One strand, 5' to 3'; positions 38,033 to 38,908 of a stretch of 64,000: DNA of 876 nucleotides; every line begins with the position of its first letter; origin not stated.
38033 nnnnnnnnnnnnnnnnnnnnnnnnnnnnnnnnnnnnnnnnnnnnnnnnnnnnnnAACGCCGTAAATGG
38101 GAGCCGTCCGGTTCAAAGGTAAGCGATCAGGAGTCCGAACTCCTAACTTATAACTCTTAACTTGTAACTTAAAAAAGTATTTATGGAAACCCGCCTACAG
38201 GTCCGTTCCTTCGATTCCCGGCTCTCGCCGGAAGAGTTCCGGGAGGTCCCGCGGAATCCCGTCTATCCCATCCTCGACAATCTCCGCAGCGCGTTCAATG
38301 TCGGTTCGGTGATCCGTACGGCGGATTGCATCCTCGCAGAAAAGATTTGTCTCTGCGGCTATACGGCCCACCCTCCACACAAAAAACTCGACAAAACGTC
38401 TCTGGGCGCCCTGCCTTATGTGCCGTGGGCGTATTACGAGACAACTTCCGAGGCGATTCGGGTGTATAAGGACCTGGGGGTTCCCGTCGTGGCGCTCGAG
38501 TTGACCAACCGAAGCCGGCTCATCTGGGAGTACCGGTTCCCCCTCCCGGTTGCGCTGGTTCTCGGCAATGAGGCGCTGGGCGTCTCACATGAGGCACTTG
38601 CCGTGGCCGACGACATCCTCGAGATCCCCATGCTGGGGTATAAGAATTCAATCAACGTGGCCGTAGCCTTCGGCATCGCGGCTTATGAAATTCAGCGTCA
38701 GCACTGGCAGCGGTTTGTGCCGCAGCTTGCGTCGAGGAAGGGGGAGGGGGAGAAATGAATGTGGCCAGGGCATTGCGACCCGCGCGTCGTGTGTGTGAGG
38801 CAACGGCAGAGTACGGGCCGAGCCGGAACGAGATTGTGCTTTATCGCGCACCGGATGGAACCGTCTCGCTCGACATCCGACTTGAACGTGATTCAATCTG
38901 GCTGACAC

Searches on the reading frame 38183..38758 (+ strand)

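Call 52: search_protein_families(library=pfam, proteins=[window:38183-38758:+], max_evalue=0.001)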
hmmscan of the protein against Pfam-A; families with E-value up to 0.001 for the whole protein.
window:38183-38758:+ (191 aa): 1 family
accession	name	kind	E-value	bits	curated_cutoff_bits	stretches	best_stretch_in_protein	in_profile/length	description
PF00588.24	SpoU_methylase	-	2.7e-31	109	29.7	1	30-168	5-142/142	SpoU rRNA Methylase family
